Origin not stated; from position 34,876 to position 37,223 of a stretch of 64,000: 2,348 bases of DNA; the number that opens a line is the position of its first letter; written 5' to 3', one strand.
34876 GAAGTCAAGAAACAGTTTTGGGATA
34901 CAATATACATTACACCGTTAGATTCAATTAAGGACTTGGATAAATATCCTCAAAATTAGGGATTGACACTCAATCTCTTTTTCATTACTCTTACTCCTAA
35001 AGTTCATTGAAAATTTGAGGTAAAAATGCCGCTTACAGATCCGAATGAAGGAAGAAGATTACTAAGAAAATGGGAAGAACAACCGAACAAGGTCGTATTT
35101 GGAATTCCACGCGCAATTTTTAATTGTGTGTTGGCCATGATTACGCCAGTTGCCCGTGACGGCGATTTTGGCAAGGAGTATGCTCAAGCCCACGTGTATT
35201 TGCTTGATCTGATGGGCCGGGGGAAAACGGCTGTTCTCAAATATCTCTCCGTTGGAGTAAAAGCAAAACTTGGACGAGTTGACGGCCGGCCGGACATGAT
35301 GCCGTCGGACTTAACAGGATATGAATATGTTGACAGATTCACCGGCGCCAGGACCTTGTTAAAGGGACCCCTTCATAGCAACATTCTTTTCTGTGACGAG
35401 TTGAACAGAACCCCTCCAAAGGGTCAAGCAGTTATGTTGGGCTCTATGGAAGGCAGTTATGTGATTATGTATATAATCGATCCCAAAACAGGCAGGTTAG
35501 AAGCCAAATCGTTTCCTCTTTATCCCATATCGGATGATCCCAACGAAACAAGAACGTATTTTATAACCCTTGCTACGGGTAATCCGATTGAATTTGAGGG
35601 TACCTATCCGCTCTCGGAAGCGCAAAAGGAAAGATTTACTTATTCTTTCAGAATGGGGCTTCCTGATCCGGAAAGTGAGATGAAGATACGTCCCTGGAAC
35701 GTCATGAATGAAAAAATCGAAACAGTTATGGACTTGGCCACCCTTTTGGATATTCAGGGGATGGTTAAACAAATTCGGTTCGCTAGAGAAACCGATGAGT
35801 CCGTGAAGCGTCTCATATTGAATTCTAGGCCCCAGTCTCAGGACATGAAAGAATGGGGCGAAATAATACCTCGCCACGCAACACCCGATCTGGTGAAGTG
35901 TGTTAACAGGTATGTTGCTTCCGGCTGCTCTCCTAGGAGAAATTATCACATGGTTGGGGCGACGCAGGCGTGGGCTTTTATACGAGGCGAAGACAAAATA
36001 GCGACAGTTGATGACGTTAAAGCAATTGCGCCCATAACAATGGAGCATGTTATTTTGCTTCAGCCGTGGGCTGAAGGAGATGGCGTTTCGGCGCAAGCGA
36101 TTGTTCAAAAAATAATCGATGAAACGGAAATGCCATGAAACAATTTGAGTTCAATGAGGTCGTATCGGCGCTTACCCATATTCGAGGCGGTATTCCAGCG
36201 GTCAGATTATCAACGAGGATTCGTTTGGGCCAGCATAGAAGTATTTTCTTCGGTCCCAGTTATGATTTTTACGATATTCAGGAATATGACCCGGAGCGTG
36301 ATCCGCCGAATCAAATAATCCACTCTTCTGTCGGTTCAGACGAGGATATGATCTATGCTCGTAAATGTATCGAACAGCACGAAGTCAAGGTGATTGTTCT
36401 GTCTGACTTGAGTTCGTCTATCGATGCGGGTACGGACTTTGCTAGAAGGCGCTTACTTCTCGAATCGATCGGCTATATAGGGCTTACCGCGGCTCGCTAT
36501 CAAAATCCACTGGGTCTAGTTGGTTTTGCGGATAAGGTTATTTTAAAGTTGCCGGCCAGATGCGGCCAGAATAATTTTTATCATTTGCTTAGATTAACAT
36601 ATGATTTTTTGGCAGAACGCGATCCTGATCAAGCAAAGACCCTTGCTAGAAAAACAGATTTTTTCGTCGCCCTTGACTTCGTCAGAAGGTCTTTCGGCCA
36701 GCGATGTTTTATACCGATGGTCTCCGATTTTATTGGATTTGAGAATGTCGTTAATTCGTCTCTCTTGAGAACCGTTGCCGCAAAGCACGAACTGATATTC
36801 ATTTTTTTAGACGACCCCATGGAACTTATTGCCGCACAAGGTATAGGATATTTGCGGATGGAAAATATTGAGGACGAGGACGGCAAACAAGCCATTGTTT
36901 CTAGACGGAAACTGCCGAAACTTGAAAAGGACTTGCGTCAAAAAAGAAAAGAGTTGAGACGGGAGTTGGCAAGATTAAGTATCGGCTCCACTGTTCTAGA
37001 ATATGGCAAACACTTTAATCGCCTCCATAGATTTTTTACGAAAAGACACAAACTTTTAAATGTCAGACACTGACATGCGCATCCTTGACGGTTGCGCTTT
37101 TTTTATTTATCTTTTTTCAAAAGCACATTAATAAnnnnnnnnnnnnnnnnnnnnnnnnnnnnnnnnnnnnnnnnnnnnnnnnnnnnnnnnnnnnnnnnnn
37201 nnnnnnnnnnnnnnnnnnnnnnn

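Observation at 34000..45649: Bat-like MoxR / DUF58 / vWA membrane-protein cluster expanded with three vWA paralogs, a nucleotidyltransferase-motif protein and two secreted serine-protease-like proteins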

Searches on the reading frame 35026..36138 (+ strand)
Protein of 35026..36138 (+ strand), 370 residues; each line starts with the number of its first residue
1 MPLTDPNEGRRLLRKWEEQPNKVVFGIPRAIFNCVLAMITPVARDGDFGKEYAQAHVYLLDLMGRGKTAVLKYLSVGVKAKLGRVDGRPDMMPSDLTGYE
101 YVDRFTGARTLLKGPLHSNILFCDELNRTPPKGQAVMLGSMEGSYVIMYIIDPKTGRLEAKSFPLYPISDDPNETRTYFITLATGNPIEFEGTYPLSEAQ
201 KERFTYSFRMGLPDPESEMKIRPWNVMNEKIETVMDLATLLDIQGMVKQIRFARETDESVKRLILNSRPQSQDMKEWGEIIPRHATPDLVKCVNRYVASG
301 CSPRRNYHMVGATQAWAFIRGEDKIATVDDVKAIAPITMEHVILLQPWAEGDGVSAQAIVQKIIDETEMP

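Call 4: search_protein_families(library=pfam, proteins=[window:35026-36138:+], max_evalue=0.1)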
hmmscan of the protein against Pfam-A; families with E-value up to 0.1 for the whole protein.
window:35026-36138:+ (370 aa): 3 families
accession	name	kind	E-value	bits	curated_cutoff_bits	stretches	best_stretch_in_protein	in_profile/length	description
PF07726.17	AAA_3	-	2.9e-28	98.8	27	1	56-205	1-130/131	ATPase family associated with various cellular activities (AAA)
PF17863.7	AAA_lid_2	-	5e-09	36.2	22.7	1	293-363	5-74/74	AAA lid domain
PF07728.20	AAA_5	-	0.011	16.1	22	1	64-204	9-139/139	AAA domain (dynein-related subfamily)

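Call 5: search_protein_families(library=ncbifam, proteins=[window:35026-36138:+], max_evalue=0.1)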
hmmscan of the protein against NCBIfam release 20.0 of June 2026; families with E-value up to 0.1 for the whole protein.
window:35026-36138:+ (370 aa): 0 families

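Call 10: find_encoding_contigs(protein=window:35026-36138:+, flank=10000, max_places=6)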
Protein window:35026-36138:+ (370 aa): no gene with exactly this product is on record in the collection.

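Call 11: find_related_loci(query=window:35026-36138:+, collection=genome_contigs, flank=10000)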
Query window:35026-36138:+ (370 aa) in genome_contigs; peptide patterns used: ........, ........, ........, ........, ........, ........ (x = any residue, [..] = any of these).
111 stretches matched a pattern, but none encodes a relative of the query by tblastn (E <= 1e-3).

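Call 12: find_homologous_proteins(query=window:35026-36138:+, max_evalue=1e-10)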
Query window:35026-36138:+ (370 aa): 1116 proteins with E <= 1e-10 among 4294 candidates; the best 120 are listed.
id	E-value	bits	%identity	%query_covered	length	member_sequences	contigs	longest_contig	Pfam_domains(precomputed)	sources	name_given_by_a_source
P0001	3.9e-249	844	99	100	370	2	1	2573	PF07726.18,PF17863.8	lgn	-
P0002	3.3e-182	624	74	100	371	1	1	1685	PF07726.18,PF17863.8,PF07728.21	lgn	-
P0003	9.1e-182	622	75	100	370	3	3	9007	PF07726.18,PF17863.8,PF07728.21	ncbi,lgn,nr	ncbi:MAG: MoxR family ATPase [Candidatus Yanofskybacteria bacterium]|nr:MoxR family ATPase [Candidat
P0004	2.3e-181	621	74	100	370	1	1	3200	PF07726.18,PF17863.8,PF07728.21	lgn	-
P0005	2.7e-179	614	74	100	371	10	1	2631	PF07726.18,PF17863.8,PF07728.21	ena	-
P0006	4.4e-179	613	73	100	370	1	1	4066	PF07726.18,PF17863.8,PF07728.21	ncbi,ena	-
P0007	7.9e-179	613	74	99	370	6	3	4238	PF07726.18,PF17863.8,PF07728.21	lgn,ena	-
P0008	1.9e-177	608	72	100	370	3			PF07726.18,PF17863.8,PF07728.21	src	-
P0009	2.4e-176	604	75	98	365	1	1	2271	PF07726.18,PF17863.8,PF07728.21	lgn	-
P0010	7.2e-170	583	71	100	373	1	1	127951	PF07726.18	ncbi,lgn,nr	ncbi:MAG: MoxR family ATPase [bacterium]|nr:MoxR family ATPase [bacterium]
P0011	5.7e-168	577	69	100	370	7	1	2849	PF07726.18,PF17863.8,PF07728.21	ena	-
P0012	5.0e-154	531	64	100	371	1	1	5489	PF07726.18,PF17863.8,PF07728.21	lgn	-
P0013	2.9e-153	528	64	100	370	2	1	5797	PF07726.18,PF07728.21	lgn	-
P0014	2.8e-152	525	65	99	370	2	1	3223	PF07726.18,PF07728.21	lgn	-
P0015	1.1e-150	520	63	99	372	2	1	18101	PF07726.18,PF17863.8,PF07728.21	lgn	-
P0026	2.8e-141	489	59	100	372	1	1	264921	PF07726.18,PF07728.21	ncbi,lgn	-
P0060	3.1e-121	423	55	100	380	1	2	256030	PF07726.18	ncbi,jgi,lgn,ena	-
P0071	2.3e-111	391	53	99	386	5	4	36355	PF07726.18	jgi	-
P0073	6.6e-108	379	50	100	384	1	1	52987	PF07726.18,PF07728.21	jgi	jgi:MoxR-like ATPase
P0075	9.7e-98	346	46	100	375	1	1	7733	PF07726.18,PF17863.8,PF07728.21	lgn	-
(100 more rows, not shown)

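Call 13: find_encoding_contigs(protein=P0010, flank=10000, max_places=2)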
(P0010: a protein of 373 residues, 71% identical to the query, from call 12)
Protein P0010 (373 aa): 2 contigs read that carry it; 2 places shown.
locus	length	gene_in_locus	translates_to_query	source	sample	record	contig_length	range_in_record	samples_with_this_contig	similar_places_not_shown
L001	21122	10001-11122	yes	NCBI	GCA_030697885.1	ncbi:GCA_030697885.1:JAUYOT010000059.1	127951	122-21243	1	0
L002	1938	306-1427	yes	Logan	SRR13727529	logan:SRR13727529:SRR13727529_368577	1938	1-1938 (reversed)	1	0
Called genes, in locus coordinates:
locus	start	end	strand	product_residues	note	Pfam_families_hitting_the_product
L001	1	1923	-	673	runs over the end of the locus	PF00753:Lactamase_B, PF12706:Lactamase_B_2, PF22505:RNase_J_b_CASP, PF07521:RMMBL (weak), PF17770:RNase_J_C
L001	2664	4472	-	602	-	PF00496:SBP_bac_5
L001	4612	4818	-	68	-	PF03840:SecG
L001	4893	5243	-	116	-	PF04020:Phage_holin_4_2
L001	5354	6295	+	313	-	PF00595:PDZ, PF13180:PDZ_2, PF17820:PDZ_6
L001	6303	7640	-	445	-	PF01541:GIY-YIG, PF27096:UvrC_M, PF08459:UvrC_RNaseH_dom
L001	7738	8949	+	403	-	PF00202:Aminotran_3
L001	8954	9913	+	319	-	PF13365:Trypsin_2 (faint)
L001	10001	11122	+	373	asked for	PF07726:AAA_3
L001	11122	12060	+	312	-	PF01882:DUF58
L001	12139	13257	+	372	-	-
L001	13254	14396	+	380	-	-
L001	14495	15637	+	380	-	-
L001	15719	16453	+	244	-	-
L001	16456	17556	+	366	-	PF13519:VWA_2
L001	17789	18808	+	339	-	-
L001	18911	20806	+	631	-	PF05580:Peptidase_S55 (faint)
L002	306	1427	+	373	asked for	PF07726:AAA_3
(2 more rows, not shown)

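Call 14: find_encoding_contigs(protein=P0026, flank=10000, max_places=2)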
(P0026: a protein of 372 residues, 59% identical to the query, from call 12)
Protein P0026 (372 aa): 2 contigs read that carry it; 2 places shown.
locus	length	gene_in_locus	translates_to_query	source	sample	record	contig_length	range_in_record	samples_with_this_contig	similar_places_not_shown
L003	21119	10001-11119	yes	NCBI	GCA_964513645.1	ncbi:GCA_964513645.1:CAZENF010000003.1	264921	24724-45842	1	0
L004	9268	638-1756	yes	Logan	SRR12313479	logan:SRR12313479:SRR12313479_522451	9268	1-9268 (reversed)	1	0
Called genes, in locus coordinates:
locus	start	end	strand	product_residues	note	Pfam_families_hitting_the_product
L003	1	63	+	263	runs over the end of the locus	PF00702:Hydrolase (faint), PF08282:Hydrolase_3, PF03332:PMM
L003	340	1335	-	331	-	PF00579:tRNA-synt_1b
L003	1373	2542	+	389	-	-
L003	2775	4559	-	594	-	PF00753:Lactamase_B, PF12706:Lactamase_B_2, PF22505:RNase_J_b_CASP, PF07521:RMMBL (weak), PF17770:RNase_J_C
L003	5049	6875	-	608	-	PF00496:SBP_bac_5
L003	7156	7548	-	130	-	PF04020:Phage_holin_4_2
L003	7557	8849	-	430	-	PF01541:GIY-YIG, PF27096:UvrC_M, PF08459:UvrC_RNaseH_dom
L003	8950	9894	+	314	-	-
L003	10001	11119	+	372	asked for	PF07726:AAA_3, PF07728:AAA_5 (weak), PF07726:AAA_3 (weak)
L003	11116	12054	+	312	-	PF01882:DUF58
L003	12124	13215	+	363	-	-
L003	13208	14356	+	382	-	-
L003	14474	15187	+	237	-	-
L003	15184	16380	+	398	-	PF00092:VWA (faint), PF13519:VWA_2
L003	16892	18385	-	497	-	PF01011:PQQ, PF13570:Beta-prop_ACSF4 (weak), PF13360:PQQ_2, PF13570:Beta-prop_ACSF4, PF01011:PQQ (weak)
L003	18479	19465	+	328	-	-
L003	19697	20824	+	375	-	PF00595:PDZ, PF13180:PDZ_2, PF17820:PDZ_6, PF03572:Peptidase_S41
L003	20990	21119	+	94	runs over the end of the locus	PF00166:Cpn10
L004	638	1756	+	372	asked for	PF07726:AAA_3, PF07728:AAA_5 (weak), PF07726:AAA_3 (weak)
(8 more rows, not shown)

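Call 15: find_encoding_contigs(protein=P0060, flank=10000, max_places=2)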
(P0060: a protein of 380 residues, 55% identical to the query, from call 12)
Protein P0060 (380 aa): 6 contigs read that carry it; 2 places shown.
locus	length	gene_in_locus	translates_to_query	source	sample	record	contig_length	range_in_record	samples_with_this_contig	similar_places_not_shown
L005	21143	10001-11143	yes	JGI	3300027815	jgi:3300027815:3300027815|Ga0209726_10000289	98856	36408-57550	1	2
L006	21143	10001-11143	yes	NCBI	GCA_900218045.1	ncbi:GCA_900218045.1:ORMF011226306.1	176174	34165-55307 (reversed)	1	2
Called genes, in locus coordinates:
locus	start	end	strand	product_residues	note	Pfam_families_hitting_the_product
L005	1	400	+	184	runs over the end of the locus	-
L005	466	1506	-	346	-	PF01926:MMR_HSR1, PF02421:FeoB_N, PF06071:YchF-GTPase_C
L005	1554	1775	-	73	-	-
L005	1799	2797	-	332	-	PF00579:tRNA-synt_1b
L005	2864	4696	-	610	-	PF00753:Lactamase_B, PF12706:Lactamase_B_2, PF22505:RNase_J_b_CASP, PF07521:RMMBL (weak), PF17770:RNase_J_C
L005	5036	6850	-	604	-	PF00496:SBP_bac_5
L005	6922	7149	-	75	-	PF03840:SecG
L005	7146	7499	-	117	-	PF04020:Phage_holin_4_2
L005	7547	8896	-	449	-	PF01541:GIY-YIG, PF27096:UvrC_M, PF08459:UvrC_RNaseH_dom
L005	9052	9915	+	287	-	-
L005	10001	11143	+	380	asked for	PF07726:AAA_3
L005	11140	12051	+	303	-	PF01882:DUF58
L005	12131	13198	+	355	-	-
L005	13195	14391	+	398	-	-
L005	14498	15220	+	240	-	-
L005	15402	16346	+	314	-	PF00092:VWA, PF13519:VWA_2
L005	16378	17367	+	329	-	-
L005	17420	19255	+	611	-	-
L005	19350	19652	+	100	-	PF00166:Cpn10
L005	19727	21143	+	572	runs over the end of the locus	PF00118:Cpn60_TCP1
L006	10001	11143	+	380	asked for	PF07726:AAA_3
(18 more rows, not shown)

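Call 16: find_encoding_contigs(protein=P0073, flank=10000, max_places=1)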
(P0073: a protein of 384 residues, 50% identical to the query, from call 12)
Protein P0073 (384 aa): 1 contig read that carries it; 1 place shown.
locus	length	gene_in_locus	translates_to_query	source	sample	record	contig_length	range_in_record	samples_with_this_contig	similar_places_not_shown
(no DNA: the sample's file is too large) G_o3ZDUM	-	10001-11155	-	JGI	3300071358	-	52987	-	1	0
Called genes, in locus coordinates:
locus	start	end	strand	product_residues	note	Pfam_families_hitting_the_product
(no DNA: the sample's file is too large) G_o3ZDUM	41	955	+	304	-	PF18933:PsbP_2 (faint)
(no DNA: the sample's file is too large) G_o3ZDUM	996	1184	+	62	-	-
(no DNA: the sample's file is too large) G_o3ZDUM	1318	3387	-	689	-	PF00753:Lactamase_B, PF12706:Lactamase_B_2 (weak), PF22505:RNase_J_b_CASP, PF07521:RMMBL (weak), PF17770:RNase_J_C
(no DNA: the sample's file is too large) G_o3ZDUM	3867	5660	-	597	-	PF00496:SBP_bac_5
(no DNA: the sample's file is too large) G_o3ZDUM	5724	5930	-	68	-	PF03840:SecG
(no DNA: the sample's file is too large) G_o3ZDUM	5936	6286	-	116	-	PF04020:Phage_holin_4_2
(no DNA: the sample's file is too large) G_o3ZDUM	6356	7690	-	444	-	PF01541:GIY-YIG (weak), PF27096:UvrC_M, PF08459:UvrC_RNaseH_dom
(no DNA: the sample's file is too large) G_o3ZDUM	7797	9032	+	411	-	PF00202:Aminotran_3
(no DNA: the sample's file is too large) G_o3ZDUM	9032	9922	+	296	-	PF13365:Trypsin_2 (faint)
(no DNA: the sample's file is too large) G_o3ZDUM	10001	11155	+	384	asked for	PF07726:AAA_3, PF07728:AAA_5, PF07726:AAA_3 (weak)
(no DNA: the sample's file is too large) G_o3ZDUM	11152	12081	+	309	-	PF01882:DUF58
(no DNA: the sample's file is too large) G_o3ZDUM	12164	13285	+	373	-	-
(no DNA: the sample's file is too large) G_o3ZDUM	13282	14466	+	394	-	-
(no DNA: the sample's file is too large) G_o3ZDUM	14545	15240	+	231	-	-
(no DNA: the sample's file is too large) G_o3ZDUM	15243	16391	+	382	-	-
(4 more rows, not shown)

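Call 17: find_encoding_contigs(protein=P0071, flank=10000, max_places=1)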
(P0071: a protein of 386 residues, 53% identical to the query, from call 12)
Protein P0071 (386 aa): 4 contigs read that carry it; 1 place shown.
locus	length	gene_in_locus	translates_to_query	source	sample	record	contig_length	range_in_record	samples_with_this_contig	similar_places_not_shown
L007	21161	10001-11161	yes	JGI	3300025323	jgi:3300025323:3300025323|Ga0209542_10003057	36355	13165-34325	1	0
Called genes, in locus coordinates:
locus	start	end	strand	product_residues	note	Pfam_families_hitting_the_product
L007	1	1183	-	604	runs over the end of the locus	PF00496:SBP_bac_5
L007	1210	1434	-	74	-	PF03840:SecG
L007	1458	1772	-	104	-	PF04020:Phage_holin_4_2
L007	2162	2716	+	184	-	-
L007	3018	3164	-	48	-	-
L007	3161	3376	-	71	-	PF22296:bAvd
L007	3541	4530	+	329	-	PF00078:RVT_1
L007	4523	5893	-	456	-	PF01541:GIY-YIG, PF27096:UvrC_M, PF08459:UvrC_RNaseH_dom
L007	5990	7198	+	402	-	PF00202:Aminotran_3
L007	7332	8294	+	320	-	-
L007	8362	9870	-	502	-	PF01011:PQQ, PF13360:PQQ_2, PF13570:Beta-prop_ACSF4, PF07774:EMC1_C (faint), PF25293:Beta-prop_EMC1_N (faint), PF13360:PQQ_2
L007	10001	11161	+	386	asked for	PF07726:AAA_3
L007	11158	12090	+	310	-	PF01882:DUF58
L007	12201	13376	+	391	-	-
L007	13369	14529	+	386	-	-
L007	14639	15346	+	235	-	-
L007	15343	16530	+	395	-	PF00092:VWA (faint), PF13519:VWA_2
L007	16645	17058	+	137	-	-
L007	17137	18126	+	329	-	-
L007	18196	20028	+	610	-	-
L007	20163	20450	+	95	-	PF00166:Cpn10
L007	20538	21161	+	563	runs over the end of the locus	PF00118:Cpn60_TCP1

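Call 18: find_encoding_contigs(protein=P0075, flank=10000, max_places=1)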
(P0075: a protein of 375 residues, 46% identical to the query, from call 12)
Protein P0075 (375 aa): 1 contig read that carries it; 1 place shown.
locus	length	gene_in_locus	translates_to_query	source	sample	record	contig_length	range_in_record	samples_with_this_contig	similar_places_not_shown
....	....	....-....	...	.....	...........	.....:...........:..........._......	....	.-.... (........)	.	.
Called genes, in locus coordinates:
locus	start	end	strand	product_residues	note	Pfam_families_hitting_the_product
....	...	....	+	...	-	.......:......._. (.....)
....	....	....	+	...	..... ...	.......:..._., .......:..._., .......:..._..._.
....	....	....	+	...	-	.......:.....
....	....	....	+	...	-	-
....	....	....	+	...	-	-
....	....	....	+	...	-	-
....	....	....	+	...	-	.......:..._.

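Call 80: search_protein_families(library=padloc, proteins=[window:35026-36138:+], max_evalue=0.01)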
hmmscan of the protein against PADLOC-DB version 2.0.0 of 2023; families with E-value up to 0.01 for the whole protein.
window:35026-36138:+ (370 aa): 0 families

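Call 91: search_protein_families(library=pfam, proteins=[L001:18911-20806:+], max_evalue=0.01)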
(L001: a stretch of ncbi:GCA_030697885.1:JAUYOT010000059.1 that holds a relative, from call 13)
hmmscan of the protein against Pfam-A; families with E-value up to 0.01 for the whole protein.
L001:18911-20806:+ (631 aa): 2 families
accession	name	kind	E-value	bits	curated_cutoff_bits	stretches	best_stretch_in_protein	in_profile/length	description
PF05580.18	Peptidase_S55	-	1e-07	32.6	25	1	41-104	119-192/210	SpoIVB peptidase S55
PF13365.12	Trypsin_2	-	0.0036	18.5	27.6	0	225-292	77-137/144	Trypsin-like peptidase domain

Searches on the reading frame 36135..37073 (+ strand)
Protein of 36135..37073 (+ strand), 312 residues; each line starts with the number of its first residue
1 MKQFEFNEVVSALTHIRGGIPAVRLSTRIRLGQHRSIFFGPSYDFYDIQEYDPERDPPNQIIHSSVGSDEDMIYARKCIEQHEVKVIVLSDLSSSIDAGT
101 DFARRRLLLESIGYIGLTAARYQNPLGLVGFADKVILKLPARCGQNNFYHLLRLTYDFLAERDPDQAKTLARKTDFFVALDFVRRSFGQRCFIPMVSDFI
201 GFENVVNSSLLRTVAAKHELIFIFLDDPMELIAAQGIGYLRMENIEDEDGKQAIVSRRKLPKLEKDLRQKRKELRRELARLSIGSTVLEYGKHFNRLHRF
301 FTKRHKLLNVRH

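Call 4: search_protein_families(library=pfam, proteins=[window:36135-37073:+], max_evalue=0.1)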
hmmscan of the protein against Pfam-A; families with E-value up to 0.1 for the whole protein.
window:36135-37073:+ (312 aa): 1 family
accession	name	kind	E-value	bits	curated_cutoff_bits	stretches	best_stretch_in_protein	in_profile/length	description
PF01882.25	DUF58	-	7.8e-17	61.6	23.4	1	71-248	23-190/216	Protein of unknown function DUF58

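Call 5: search_protein_families(library=ncbifam, proteins=[window:36135-37073:+], max_evalue=0.1)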
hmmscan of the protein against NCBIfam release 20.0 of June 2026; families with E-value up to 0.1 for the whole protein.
window:36135-37073:+ (312 aa): 0 families

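Call 80: search_protein_families(library=padloc, proteins=[window:36135-37073:+], max_evalue=0.01)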
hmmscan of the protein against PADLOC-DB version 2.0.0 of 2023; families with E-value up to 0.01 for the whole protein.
window:36135-37073:+ (312 aa): 0 families
